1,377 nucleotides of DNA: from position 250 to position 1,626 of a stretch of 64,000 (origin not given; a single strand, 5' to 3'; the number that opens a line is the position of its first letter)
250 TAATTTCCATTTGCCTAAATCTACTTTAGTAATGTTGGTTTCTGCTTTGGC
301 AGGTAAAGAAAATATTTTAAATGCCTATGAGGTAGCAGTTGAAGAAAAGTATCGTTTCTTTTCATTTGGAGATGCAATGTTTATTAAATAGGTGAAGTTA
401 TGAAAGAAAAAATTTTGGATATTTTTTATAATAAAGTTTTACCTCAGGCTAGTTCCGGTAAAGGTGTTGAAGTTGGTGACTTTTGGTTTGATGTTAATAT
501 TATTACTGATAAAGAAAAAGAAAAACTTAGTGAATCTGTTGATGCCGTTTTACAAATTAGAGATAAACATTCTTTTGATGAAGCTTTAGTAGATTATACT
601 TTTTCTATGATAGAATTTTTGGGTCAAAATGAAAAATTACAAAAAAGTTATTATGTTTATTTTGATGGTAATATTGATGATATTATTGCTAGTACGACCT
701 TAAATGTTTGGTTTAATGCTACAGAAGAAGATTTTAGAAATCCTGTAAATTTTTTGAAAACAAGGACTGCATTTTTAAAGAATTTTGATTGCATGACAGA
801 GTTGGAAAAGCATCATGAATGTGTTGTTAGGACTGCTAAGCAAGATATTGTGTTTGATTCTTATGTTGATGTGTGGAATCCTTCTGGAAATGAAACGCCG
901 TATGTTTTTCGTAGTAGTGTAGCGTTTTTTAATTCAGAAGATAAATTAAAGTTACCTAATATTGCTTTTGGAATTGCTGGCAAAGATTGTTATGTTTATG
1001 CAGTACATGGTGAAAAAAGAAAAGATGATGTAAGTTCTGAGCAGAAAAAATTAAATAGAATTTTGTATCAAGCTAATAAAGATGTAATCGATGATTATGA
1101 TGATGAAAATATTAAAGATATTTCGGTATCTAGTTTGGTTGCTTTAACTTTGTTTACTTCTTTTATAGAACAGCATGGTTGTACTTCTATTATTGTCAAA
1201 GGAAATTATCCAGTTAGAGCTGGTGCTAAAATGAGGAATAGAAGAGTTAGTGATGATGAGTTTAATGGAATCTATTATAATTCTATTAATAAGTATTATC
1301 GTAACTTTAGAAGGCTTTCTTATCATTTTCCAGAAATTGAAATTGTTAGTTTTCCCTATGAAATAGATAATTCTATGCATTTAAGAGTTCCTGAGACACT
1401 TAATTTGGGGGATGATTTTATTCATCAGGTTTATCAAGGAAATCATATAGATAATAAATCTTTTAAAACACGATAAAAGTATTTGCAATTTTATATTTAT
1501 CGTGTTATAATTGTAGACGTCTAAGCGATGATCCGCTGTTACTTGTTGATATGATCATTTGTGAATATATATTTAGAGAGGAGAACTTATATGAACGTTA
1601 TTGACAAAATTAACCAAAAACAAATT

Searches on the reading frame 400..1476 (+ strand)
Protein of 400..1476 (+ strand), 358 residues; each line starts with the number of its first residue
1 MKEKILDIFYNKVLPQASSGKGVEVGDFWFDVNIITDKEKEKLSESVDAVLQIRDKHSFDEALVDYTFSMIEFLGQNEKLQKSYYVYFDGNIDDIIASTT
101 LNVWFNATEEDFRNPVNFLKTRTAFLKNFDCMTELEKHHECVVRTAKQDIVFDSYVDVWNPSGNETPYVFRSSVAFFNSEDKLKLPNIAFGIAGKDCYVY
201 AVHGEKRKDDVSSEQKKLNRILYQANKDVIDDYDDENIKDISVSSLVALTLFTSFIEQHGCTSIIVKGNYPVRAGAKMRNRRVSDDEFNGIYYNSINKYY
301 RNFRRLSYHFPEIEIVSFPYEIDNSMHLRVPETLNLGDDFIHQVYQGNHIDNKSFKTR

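Call 75: find_encoding_contigs(protein=window:400-1476:+, flank=10000, max_places=1)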
Protein window:400-1476:+ (358 aa): 22 contigs read that carry it; 1 place shown.
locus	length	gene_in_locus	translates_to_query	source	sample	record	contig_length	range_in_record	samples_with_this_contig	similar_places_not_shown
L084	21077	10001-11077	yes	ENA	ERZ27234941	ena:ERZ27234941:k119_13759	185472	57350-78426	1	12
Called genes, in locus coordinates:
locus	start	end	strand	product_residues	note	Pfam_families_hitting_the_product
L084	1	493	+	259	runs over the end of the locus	-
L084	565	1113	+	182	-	PF01765:RRF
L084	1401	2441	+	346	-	PF02912:Phe_tRNA-synt_N, PF01409:tRNA-synt_2d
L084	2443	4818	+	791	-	PF01588:tRNA_bind, PF03483:B3_4, PF03484:B5, PF17759:tRNA_synthFbeta, PF03147:FDX-ACB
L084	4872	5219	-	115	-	-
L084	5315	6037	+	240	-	PF20772:TACO1_YebC_N, PF01709:Transcrip_reg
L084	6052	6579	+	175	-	-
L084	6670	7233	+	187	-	PF01330:RuvA_N, PF14520:HHH_5, PF07499:RuvA_C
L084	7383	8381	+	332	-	PF05496:RuvB_N, PF00004:AAA, PF07728:AAA_5 (weak), PF17864:AAA_lid_4, PF05491:WHD_RuvB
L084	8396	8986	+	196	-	-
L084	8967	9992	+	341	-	PF02547:Queuosine_synth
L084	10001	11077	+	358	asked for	-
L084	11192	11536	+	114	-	PF01245:Ribosomal_L19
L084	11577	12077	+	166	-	PF10502:Peptidase_S26, PF00717:Peptidase_S24 (weak)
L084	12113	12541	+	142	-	PF13328:HD_4 (weak)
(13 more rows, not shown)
